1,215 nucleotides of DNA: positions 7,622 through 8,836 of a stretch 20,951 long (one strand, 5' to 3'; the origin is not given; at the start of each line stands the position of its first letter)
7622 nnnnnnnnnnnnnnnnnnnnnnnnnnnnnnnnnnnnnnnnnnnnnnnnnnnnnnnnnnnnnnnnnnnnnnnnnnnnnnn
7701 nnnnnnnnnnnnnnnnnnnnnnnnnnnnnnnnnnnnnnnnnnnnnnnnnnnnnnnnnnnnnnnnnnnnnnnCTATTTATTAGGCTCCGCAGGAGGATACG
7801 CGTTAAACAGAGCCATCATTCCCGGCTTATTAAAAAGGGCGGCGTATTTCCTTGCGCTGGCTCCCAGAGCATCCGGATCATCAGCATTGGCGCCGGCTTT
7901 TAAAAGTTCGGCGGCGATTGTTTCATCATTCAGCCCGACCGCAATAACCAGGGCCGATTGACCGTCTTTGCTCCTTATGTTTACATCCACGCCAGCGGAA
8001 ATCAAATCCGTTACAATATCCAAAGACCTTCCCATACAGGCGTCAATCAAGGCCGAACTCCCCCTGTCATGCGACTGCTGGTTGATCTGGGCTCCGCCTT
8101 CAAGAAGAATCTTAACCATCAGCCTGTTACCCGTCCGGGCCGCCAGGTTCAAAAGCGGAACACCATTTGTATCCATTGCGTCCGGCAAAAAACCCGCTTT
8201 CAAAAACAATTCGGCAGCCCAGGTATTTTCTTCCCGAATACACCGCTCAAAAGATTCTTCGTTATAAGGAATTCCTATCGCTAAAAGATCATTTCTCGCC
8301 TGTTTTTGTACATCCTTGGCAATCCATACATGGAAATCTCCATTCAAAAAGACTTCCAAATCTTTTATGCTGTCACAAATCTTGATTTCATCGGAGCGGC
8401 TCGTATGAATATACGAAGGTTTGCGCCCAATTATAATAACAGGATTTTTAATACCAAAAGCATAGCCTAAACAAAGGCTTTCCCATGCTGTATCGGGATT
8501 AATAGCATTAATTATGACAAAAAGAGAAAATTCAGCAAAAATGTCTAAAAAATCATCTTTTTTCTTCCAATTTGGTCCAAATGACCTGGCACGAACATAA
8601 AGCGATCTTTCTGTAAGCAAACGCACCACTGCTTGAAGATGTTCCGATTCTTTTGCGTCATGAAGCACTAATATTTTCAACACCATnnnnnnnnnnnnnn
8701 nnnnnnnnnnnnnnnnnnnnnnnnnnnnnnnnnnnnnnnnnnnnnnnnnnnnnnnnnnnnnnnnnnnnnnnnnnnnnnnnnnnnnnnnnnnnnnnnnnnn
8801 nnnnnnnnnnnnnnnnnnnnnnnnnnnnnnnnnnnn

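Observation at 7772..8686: Orphan TIR-like plus ankyrin-repeat protein beside a tRNA gene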

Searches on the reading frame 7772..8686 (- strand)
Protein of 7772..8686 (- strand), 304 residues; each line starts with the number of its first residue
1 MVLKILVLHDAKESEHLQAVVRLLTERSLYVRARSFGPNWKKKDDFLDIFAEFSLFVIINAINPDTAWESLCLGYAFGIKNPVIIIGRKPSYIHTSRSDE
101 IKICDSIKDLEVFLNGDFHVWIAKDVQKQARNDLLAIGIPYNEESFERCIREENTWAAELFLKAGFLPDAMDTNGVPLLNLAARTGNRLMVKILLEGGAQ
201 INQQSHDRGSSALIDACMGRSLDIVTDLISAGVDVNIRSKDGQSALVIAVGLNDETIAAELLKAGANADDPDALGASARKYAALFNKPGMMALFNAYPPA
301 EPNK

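Call 4: search_protein_families(library=pfam, proteins=[window:7772-8686:-], max_evalue=10)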
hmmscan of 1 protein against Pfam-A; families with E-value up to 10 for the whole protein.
window:7772-8686:- (304 aa): 6 families
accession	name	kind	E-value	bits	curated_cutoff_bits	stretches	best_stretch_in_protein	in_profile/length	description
PF12796.13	Ank_2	-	1.2e-17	64.7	27.3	2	149-238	4-89/90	Ankyrin repeats (3 copies)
PF00023.36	Ank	-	3.6e-13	49.4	21.1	3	209-239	2-32/33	Ankyrin repeat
PF13637.12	Ank_4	-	4.7e-09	36.7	22.7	2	214-250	2-38/50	Ankyrin repeats (many copies)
PF13606.12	Ank_3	-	6.4e-09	35.7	22.3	2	175-202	2-29/30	Ankyrin repeat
PF13857.12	Ank_5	-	4.2e-07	30.6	27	3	194-249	1-56/56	Ankyrin repeats (many copies)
PF23745.1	ANK_LRRK2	-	0.00068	19.9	27.5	1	178-263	34-114/130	LRRK2 ANK repeat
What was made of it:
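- On TIR domain (Pfam TIR/TIR_2/ThsB_TIR): The window protein has no hit at E<=10 (call 4).
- On Ankyrin repeat proteins (Pfam clan Ank): Ank_2 scores 64.7 bits (cut-off 27.3) and Ank 49.4 bits (call 4).
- Checked: Pfam finds ankyrin repeats (Ank_2 E=1.2e-17, residues 149-285; call 4).
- Pfam ankyrin hits (call 4).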

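Call 5: search_protein_families(library=padloc, proteins=[window:7772-8686:-], max_evalue=10)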
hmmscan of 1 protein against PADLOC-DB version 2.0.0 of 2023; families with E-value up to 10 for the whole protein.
window:7772-8686:- (304 aa): 2 families
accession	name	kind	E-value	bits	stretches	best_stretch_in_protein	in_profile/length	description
PDLC04783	PDC-M72A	-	2.3e-17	61.3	1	161-282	216-336/392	-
PDLC02908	Ankyrin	-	1.1e-05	21.9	1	179-264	740-824/880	-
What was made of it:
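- On Thoeris defence system: PADLOC gives no Thoeris hit (call 5).
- PADLOC hits PDC-M72A at E 2.3e-17, but only over ankyrin residues 161-282 (call 5). There are no ThsB, TIR or other defence-model hits on the N-domain (call 5).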

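Call 6: search_protein_families(library=ncbifam, proteins=[window:7772-8686:-], max_evalue=10)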
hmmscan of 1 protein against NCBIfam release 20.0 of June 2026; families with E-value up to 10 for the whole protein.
window:7772-8686:- (304 aa): 10 families
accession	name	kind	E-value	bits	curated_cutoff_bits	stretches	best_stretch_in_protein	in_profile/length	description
NF043029.1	T4SS_AnkY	equivalog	2.7e-12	45.9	600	2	200-280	449-529/543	Dot/Icm T4SS effector AnkY/LegA9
NF043023.1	T4SS_AnkH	equivalog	1.8e-08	33.6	600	2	192-277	16-100/467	Dot/Icm T4SS effector AnkH/LegA3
NF043022.1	T4SS_AnkG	equivalog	2.3e-06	26.6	500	1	178-277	334-438/455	Dot/Icm T4SS effector AnkG/AnkZ/LegA7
NF041931.2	MzaA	equivalog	2.8e-06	26.5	800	1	177-271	4-96/726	MZA anti-phage system associated sigma-70 family RNA polymerase sigma factor MzaA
NF043028.1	T4SS_AnkX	equivalog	3.2e-06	25.6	1400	2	220-282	559-622/938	Dot/Icm T4SS effector AnkN/AnkX/LegA8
NF043021.1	T4SS_AnkF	equivalog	0.0055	15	1000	1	177-286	587-677/917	Dot/Icm T4SS effector AnkF/LegA14/Ceg31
NF043027.1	T4SS_AnkQ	equivalog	0.05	12.2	700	1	180-245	336-400/496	Dot/Icm T4SS effector AnkQ/LegA10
TIGR00870.1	trp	subfamily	0.09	10.8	498.75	1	203-239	125-161/747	transient-receptor-potential calcium channel protein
NF043024.1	T4SS_AnkI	equivalog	0.22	10.2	550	1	176-221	242-287/439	Dot/Icm T4SS effector AnkI/LegAS4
NF043020.1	T4SS_AnkD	equivalog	0.23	10.3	500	1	237-270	76-109/426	Dot/Icm T4SS effector AnkD/LegA15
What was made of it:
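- On Dot/Icm-type secreted Ank effectors: The best NCBIfam score is 45.9 bits against a cut-off of 600 (call 6).
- Closest known: Bacterial ankyrin-repeat proteins, including Legionella/Coxiella Ank effectors. Same: NCBIfam T4SS Ank models hit the repeat region (call 6).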

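Call 14: find_related_loci(query=window:7772-8686:-, collection=genome_contigs, flank=10000)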
Query window:7772-8686:- (304 aa) in genome_contigs; peptide patterns used: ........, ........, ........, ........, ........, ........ (x = any residue, [..] = any of these).
30 stretches matched a pattern, but none encodes a relative of the query by tblastn (E <= 1e-3).
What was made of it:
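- Tried and rejected: A single-protein scan of species genomes found nothing (call 14).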

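Call 15: find_encoding_contigs(protein=window:7772-8686:-, flank=10000, max_places=10)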
Protein window:7772-8686:- (304 aa): 1 contig read that carries it; 1 place shown.
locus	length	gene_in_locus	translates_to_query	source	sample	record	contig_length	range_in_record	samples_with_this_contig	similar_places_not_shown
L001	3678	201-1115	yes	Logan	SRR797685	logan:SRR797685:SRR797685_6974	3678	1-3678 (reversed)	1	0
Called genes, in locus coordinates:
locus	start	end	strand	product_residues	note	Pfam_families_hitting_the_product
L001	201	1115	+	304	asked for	PF00023:Ank (faint), PF13637:Ank_4 (faint), PF12796:Ank_2, PF13857:Ank_5 (faint), PF13606:Ank_3 (faint), PF12796:Ank_2 (weak)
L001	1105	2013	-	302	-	PF00491:Arginase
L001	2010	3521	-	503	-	PF00749:tRNA-synt_1c, PF19269:Anticodon_2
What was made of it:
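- An identical copy occurs in an independent assembly (call 15).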

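Call 41: find_related_loci(query=A3, collection=genome_contigs, flank=10000)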
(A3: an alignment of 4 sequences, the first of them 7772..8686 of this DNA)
Query A3 (304 aa) in genome_contigs; peptide patterns used: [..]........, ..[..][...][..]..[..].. (x = any residue, [..] = any of these).
56 stretches matched a pattern; 15 encode a relative of the query (tblastn E <= 1e-3); 15 distinct loci.
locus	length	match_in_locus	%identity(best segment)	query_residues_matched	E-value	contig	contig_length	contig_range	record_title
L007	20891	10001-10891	62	3-299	3e-126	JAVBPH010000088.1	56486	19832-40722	MAG: Treponemataceae bacterium isolate EPI_MAG_00133 c_000001673109, whole genome shotgun sequence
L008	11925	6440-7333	43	1-297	6e-78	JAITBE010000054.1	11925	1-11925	MAG: Spirochaetaceae bacterium isolate Ncb351_bin73 k119_4220239, whole genome shotgun sequence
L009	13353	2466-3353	45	2-297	1e-73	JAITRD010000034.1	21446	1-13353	MAG: Treponema sp. isolate Roe453_bin134 k119_2073142, whole genome shotgun sequence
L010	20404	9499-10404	43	1-297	5e-72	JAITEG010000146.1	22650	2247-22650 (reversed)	MAG: Spirochaetaceae bacterium isolate Nm470_bin44 k119_1786293, whole genome shotgun sequence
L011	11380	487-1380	42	1-297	1e-71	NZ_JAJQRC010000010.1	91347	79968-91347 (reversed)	Treponema sp. TIM-1 NODE_11_length_91347_cov_30.322247, whole genome shotgun sequence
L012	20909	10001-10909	43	2-297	1e-71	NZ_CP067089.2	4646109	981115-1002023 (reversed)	Breznakiella homolactica strain RmG30 chromosome, complete genome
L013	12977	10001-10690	52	68-297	2e-64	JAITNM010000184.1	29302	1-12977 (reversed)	MAG: Treponema sp. isolate Po218_bin16 k119_3945574, whole genome shotgun sequence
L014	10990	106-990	40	1-297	4e-62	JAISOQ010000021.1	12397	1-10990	MAG: Treponema sp. isolate Iy174_bin49 k119_2499684, whole genome shotgun sequence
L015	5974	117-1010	41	3-297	2e-60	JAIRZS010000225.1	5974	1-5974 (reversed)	MAG: Treponema sp. isolate Gx481_bin104 k119_1727161, whole genome shotgun sequence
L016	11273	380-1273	40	3-297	3e-58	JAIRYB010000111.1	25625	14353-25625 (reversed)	MAG: Spirochaetaceae bacterium isolate Gsp477_bin25 k119_3278654, whole genome shotgun sequence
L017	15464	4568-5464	39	3-300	2e-55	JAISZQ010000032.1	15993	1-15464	MAG: Spirochaetaceae bacterium isolate Nc350_bin98 k119_3723432, whole genome shotgun sequence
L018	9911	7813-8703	39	1-297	4e-55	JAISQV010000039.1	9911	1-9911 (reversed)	MAG: Spirochaetaceae bacterium isolate Kf353_bin19 k119_3085821, whole genome shotgun sequence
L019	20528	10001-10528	54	123-298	1e-54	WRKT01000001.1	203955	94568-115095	MAG: Treponema sp. isolate Th196P3bin120 Ga0099364_10000028, whole genome shotgun sequence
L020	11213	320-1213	42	3-297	3e-49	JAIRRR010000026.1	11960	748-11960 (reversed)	MAG: Treponema sp. isolate Ct408_bin124 k119_3020138, whole genome shotgun sequence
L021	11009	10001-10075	64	225-249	3e-4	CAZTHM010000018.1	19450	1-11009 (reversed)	MAG TPA_asm: uncultured Acidobacteriota bacterium isolate SRP119689_co1_326 genome assembly, contig: NODE_3798_length_19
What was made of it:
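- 14 family loci turned up among 185,579 species genomes, all spirochetes (call 41).
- Tried and rejected: A four-sequence alignment worked (call 41).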

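Call 44: search_protein_families(library=pfam, proteins=[L011:1416-2219:+, L011:2232-3089:+, L009:3374-4183:+, L009:4190-5062:+, L007:11143-11619:+, L007:11687-12571:+, L007:12870-15386:+, L019:10552-11298:+, L019:11295-12113:+, L015:1009-1869:+], max_evalue=0.001)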
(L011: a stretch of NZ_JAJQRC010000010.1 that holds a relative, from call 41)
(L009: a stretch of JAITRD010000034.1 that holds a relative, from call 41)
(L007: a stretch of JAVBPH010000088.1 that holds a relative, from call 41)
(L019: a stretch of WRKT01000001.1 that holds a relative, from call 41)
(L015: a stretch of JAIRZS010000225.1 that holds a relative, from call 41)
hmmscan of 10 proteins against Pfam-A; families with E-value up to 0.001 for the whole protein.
L011:1416-2219:+ (267 aa): 1 family
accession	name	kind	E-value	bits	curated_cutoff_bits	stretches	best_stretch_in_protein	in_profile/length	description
PF02146.23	SIR2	-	1.7e-45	155.6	24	1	22-217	1-180/180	Sir2 family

L011:2232-3089:+ (285 aa): 0 families

L009:3374-4183:+ (269 aa): 2 families
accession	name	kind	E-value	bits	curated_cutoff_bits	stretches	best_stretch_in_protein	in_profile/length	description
PF02146.23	SIR2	-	9.7e-46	156.4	24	1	25-220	1-180/180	Sir2 family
PF02591.20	Zn_ribbon_9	-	0.00073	20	29.1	0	162-180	15-33/33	C4-type zinc ribbon domain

L009:4190-5062:+ (290 aa): 0 families

L007:11143-11619:+ (158 aa): 1 family
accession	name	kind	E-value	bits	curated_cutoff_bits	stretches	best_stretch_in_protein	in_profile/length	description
PF12869.13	tRNA_anti-like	-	2.7e-06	27.4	23.5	1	3-74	5-82/146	tRNA_anti-like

L007:11687-12571:+ (294 aa): 1 family
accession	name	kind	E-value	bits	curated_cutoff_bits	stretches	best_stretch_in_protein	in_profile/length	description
PF25302.1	NADase_transloc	-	2.5e-19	70.3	27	1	145-287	8-143/146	NAD glycohydrolase translocation F5/8 type C domain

L007:12870-15386:+ (838 aa): 5 families
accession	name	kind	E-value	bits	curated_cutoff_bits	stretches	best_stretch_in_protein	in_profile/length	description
PF02518.31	HATPase_c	-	6.4e-28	97.8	26.4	1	554-669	2-110/111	Histidine kinase-, DNA gyrase B-, and HSP90-like ATPase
PF00072.30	Response_reg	-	5e-22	78.6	30.2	1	700-813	2-108/111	Response regulator receiver domain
PF00512.31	HisKA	-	1.9e-21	76.3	26.9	1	442-507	1-66/66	His Kinase A (phospho-acceptor) domain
PF12729.13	4HB_MCP_1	-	2e-12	47.5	27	1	7-186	2-176/181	Four helix bundle sensory module for signal transduction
PF00672.30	HAMP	-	1e-07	32.6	25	1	215-266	1-52/53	HAMP domain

L019:10552-11298:+ (248 aa): 1 family
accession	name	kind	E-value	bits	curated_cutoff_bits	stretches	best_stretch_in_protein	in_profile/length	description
PF02146.23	SIR2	-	3e-50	171.1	24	1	22-198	1-180/180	Sir2 family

L019:11295-12113:+ (272 aa): 0 families

L015:1009-1869:+ (286 aa): 1 family
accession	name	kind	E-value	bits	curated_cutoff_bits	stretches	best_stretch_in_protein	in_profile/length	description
PF02146.23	SIR2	-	9.5e-44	149.9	24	1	35-230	1-180/180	Sir2 family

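Call 49: search_protein_families(library=pfam, proteins=[L013:7710-9638:+, L008:5687-6241:-, L008:3919-5637:-, L019:7683-9071:+, L017:2704-4041:+, L017:4078-4455:+, L015:1866-4034:-, L015:4145-5812:-, L017:5758-6837:-, L014:1920-2702:+], max_evalue=0.0001)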
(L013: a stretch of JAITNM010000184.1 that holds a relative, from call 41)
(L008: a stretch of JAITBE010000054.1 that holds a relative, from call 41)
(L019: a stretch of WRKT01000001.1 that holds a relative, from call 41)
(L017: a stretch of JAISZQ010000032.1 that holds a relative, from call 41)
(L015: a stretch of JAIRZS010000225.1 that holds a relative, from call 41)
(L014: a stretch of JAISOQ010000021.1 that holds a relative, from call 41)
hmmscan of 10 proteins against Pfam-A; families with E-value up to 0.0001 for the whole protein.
L013:7710-9638:+ (642 aa): 2 families
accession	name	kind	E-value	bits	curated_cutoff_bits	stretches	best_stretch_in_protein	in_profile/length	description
PF00027.35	cNMP_binding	-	5.6e-19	68.4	27.5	1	37-120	2-89/89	Cyclic nucleotide-binding domain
PF03600.22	CitMHS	-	4.9e-05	23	31.9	1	467-638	14-175/336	Citrate transporter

L008:5687-6241:- (184 aa): 3 families
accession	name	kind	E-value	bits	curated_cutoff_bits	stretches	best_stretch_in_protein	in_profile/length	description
PF07883.17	Cupin_2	-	8.9e-17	61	27.2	1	112-183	2-70/70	Cupin domain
PF13560.12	HTH_31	-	2.5e-05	24.9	27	1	7-65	1-60/64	Helix-turn-helix domain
PF02311.25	AraC_binding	-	5.7e-05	23.3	21.1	1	127-179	19-71/135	AraC-like ligand binding domain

L008:3919-5637:- (572 aa): 2 families
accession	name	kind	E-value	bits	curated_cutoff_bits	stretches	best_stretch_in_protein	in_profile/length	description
PF00501.34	AMP-binding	-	3e-59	201.2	29.9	1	40-425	5-384/384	AMP-binding enzyme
PF13193.12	AMP-binding_C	-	1.9e-22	80.4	24.5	1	475-553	1-76/76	AMP-binding enzyme C-terminal domain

L019:7683-9071:+ (462 aa): 0 families

L017:2704-4041:+ (445 aa): 1 family
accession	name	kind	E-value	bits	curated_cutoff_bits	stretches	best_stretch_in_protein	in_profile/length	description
PF01547.30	SBP_bac_1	-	8.5e-28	98.7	26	1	85-358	9-303/307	Bacterial extracellular solute-binding protein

L017:4078-4455:+ (125 aa): 0 families

L015:1866-4034:- (722 aa): 1 family
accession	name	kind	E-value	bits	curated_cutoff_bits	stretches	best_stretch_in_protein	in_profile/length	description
PF13598.12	DUF4139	-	4.6e-08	33.5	31.8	1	261-557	3-153/205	Domain of unknown function (DUF4139)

L015:4145-5812:- (555 aa): 1 family
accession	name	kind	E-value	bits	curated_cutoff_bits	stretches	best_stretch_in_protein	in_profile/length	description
PF00365.25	PFK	-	8.2e-36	124.2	30.9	1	74-324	2-236/277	Phosphofructokinase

L017:5758-6837:- (359 aa): 4 families
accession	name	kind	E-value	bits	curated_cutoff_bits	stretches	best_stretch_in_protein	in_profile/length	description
PF13377.12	Peripla_BP_3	-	2.9e-26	92.9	26.5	1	200-359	4-167/167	Periplasmic binding protein-like domain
PF00356.27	LacI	-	5.1e-18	65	27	1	31-76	1-46/46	Bacterial regulatory proteins, lacI family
PF00532.27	Peripla_BP_1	-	3.3e-15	56.7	22.2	1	88-305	2-226/281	Periplasmic binding proteins and sugar binding domain of LacI family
PF13407.12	Peripla_BP_4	-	6.7e-14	52.5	35.1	1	90-340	1-257/258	Periplasmic binding protein domain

L014:1920-2702:+ (260 aa): 1 family
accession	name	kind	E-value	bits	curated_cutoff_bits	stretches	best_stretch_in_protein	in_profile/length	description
PF00588.24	SpoU_methylase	-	1.3e-23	84.1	29.7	1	7-164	3-142/142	SpoU rRNA Methylase family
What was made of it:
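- One further locus has a cNMP-binding protein upstream (call 49).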

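Call 50: search_protein_families(library=ncbifam, proteins=[L011:1416-2219:+, L015:1009-1869:+, L019:10552-11298:+, L011:2232-3089:+, L009:4190-5062:+, L007:8201-9796:+, L012:8222-9889:+], max_evalue=0.00001)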
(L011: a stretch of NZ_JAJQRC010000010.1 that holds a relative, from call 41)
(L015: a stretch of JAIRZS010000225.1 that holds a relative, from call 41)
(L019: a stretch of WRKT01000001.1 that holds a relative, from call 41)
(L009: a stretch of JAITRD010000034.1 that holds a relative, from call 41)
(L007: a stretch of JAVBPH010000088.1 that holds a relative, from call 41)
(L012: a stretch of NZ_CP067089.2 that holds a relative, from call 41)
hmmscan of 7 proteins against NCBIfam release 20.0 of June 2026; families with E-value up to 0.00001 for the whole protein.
L011:1416-2219:+ (267 aa): 7 families
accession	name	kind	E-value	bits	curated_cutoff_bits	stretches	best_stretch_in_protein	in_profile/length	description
NF010736.0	PRK14138.1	equivalog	1.4e-72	243.9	395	1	5-250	2-226/244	NAD-dependent deacetylase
NF040867.1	prot_deacyl_CobB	equivalog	2.3e-67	226.8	320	2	6-136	2-132/242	NAD-dependent protein deacetylase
NF001753.0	PRK00481.1-3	subfamily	7.4e-66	221.7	243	2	4-137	3-136/252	NAD-dependent protein deacylase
NF001752.0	PRK00481.1-1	equivalog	5.2e-51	173.5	221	2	2-138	2-142/242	NAD-dependent protein deacylase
NF001754.0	PRK00481.1-4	equivalog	2e-46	158.1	252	2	2-134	3-138/244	NAD-dependent protein deacylase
NF003738.0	PRK05333.1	equivalog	1.7e-36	125.7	305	1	7-240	19-259/295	NAD-dependent protein deacetylase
NF001755.0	PRK00481.1-5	equivalog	7.7e-22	77.5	318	1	18-120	44-149/278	Sir2 family NAD+-dependent deacetylase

L015:1009-1869:+ (286 aa): 7 families
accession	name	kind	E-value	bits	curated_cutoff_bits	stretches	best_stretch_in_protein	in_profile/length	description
NF010736.0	PRK14138.1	equivalog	8.2e-72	241.4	395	1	20-264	4-227/244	NAD-dependent deacetylase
NF040867.1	prot_deacyl_CobB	equivalog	4.6e-66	222.5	320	1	21-263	4-227/242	NAD-dependent protein deacetylase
NF001753.0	PRK00481.1-3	subfamily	1.3e-65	220.9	243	1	20-264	6-233/252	NAD-dependent protein deacylase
NF001752.0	PRK00481.1-1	equivalog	3.6e-50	170.7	221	1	16-269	3-234/242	NAD-dependent protein deacylase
NF001754.0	PRK00481.1-4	equivalog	3.5e-45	154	252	2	16-144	4-135/244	NAD-dependent protein deacylase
NF003738.0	PRK05333.1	equivalog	2.6e-34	118.5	305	1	15-251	14-257/295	NAD-dependent protein deacetylase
NF001755.0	PRK00481.1-5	equivalog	3.1e-22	78.9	318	1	29-147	42-160/278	Sir2 family NAD+-dependent deacetylase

L019:10552-11298:+ (248 aa): 7 families
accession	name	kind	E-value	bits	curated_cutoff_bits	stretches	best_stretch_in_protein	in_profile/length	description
NF010736.0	PRK14138.1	equivalog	1.3e-73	247.3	395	1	6-232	3-227/244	NAD-dependent deacetylase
NF040867.1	prot_deacyl_CobB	equivalog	3.2e-73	245.9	320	1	6-231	2-227/242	NAD-dependent protein deacetylase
NF001753.0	PRK00481.1-3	subfamily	6.9e-70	234.9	243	1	5-246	4-245/252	NAD-dependent protein deacylase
NF001752.0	PRK00481.1-1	equivalog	7.3e-58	195.9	221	1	5-237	5-234/242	NAD-dependent protein deacylase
NF001754.0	PRK00481.1-4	equivalog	5.9e-48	163.1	252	1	4-223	5-221/244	NAD-dependent protein deacylase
NF003738.0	PRK05333.1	equivalog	1.6e-37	129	305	2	5-130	17-142/295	NAD-dependent protein deacetylase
NF001755.0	PRK00481.1-5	equivalog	5.6e-29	101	318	1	12-202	38-225/278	Sir2 family NAD+-dependent deacetylase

L011:2232-3089:+ (285 aa): 0 families

L009:4190-5062:+ (290 aa): 0 families

L007:8201-9796:+ (531 aa): 0 families

L012:8222-9889:+ (555 aa): 0 families
